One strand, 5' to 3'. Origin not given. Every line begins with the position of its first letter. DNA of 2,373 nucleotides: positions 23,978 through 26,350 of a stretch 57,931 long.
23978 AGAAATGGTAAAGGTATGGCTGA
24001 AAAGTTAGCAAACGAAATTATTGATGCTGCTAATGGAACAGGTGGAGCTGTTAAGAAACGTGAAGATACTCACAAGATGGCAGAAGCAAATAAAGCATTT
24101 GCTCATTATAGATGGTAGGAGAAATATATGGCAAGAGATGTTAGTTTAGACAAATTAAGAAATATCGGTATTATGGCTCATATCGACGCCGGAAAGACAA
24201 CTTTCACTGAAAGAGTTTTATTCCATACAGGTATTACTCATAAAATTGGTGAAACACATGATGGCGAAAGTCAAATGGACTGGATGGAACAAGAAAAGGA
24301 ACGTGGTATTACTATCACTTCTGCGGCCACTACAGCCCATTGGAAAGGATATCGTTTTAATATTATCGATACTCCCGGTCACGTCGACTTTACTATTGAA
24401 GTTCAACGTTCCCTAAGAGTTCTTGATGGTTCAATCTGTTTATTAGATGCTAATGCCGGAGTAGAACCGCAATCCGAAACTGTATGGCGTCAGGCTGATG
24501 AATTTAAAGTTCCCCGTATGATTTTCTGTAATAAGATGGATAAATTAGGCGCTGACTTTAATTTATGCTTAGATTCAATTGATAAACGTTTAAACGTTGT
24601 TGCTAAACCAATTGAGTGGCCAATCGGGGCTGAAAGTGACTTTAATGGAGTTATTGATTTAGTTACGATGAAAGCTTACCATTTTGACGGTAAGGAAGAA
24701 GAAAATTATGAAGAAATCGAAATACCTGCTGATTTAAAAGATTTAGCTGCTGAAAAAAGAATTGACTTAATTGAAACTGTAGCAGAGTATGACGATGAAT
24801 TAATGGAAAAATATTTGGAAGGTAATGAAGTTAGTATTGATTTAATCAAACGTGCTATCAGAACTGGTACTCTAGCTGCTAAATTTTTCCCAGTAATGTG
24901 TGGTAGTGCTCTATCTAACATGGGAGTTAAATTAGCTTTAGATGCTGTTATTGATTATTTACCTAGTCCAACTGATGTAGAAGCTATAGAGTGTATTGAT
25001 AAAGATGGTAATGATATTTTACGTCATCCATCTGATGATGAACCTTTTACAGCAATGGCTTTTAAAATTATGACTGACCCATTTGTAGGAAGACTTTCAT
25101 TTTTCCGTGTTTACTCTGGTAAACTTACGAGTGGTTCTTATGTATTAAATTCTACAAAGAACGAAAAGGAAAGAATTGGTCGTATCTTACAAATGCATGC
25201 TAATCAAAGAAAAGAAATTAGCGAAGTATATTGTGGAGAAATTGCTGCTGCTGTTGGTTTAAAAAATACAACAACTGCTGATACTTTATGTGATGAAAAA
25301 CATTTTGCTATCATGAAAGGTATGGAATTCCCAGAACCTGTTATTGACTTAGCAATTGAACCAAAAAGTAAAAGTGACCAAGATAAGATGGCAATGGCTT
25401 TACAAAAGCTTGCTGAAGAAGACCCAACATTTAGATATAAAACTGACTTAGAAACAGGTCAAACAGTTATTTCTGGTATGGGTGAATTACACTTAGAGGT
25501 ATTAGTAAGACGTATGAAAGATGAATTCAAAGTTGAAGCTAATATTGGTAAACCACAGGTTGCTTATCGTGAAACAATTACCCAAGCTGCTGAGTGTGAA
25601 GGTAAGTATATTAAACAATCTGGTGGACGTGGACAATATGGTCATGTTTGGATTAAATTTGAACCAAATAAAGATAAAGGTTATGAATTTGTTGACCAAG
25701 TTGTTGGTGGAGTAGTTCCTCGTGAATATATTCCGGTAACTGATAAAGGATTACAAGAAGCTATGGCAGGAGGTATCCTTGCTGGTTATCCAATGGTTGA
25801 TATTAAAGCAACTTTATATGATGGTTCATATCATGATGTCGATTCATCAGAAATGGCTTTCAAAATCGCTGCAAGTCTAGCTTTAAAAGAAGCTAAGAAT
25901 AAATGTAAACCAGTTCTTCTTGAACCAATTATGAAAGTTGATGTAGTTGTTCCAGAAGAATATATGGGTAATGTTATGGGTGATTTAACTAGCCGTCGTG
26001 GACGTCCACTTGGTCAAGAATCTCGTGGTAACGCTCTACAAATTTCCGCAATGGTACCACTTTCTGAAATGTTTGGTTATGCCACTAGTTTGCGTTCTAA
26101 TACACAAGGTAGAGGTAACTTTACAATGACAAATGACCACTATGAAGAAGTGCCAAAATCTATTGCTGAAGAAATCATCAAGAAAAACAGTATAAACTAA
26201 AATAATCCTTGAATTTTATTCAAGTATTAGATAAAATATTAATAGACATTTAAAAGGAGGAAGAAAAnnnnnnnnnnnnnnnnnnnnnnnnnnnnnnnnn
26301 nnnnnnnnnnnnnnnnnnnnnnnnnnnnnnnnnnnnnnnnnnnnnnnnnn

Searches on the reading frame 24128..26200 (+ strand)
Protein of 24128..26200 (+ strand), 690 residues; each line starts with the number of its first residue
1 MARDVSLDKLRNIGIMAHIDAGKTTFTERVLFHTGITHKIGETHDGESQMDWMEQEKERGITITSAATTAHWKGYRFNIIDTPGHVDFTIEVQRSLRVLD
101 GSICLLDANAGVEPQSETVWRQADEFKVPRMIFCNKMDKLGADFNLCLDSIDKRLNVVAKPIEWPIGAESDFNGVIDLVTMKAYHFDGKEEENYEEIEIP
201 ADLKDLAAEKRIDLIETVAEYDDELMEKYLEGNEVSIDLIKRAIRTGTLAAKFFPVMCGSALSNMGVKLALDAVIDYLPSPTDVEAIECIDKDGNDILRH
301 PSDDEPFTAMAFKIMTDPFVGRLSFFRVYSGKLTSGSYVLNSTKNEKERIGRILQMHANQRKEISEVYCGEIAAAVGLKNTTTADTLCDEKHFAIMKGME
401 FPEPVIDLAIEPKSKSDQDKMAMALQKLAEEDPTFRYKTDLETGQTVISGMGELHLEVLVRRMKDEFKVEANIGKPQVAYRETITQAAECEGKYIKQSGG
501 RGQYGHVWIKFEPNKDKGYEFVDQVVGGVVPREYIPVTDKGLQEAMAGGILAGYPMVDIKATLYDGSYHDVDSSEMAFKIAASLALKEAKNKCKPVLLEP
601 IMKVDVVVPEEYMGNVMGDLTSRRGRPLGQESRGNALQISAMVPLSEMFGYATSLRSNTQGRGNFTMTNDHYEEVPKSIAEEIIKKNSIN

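Call 63: find_homologous_proteins(query=window:24128-26200:+, max_evalue=1e-100)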
Query window:24128-26200:+ (690 aa): 8000 proteins with E <= 1e-100 among 8000 candidates; the best 120 are listed.
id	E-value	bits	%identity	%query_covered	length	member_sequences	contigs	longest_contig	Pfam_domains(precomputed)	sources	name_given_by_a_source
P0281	0.0e+0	1482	92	100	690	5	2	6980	PF00679.31,PF14492.13,PF00009.34,PF03764.25,PF16658.12,PF03144.32,PF22042.3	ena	-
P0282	0.0e+0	1454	91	100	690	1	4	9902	PF00679.31,PF14492.13,PF00009.34,PF03764.25,PF16658.12,PF03144.32,PF22042.3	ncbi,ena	-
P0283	0.0e+0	1453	90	100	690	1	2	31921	PF00679.31,PF14492.13,PF00009.34,PF03764.25,PF16658.12,PF03144.32,PF22042.3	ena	-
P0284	0.0e+0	1438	90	100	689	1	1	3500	PF00679.31,PF14492.13,PF00009.34,PF03764.25,PF16658.12,PF03144.32,PF22042.3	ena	-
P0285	0.0e+0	1388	87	100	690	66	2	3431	PF00679.31,PF14492.13,PF00009.34,PF03764.25,PF16658.12,PF03144.32,PF22042.3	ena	-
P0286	0.0e+0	1385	87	100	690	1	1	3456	PF00679.31,PF14492.13,PF00009.34,PF03764.25,PF16658.12,PF03144.32,PF22042.3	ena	-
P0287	0.0e+0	1385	87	100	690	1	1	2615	PF00679.31,PF14492.13,PF00009.34,PF03764.25,PF16658.12,PF03144.32,PF22042.3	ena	-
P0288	0.0e+0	1384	87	100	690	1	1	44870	PF00679.31,PF14492.13,PF00009.34,PF03764.25,PF16658.12,PF03144.32,PF22042.3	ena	-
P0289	0.0e+0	1384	87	100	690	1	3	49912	PF00679.31,PF14492.13,PF00009.34,PF03764.25,PF16658.12,PF03144.32,PF22042.3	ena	-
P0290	0.0e+0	1384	87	100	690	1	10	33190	PF00679.31,PF14492.13,PF00009.34,PF03764.25,PF16658.12,PF03144.32,PF22042.3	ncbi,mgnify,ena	mgnify:FL=1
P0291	0.0e+0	1382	87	100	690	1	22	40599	PF00679.31,PF14492.13,PF00009.34,PF03764.25,PF16658.12,PF03144.32,PF22042.3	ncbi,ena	-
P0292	0.0e+0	1382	87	100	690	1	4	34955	PF00679.31,PF14492.13,PF00009.34,PF03764.25,PF16658.12,PF03144.32,PF22042.3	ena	-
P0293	0.0e+0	1381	87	100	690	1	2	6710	PF00679.31,PF14492.13,PF00009.34,PF03764.25,PF16658.12,PF03144.32,PF22042.3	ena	-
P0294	0.0e+0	1381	87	100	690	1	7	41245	PF00679.31,PF14492.13,PF00009.34,PF03764.25,PF16658.12,PF03144.32,PF22042.3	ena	-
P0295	0.0e+0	1380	87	100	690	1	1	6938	PF00679.31,PF14492.13,PF00009.34,PF03764.25,PF16658.12,PF03144.32,PF22042.3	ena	-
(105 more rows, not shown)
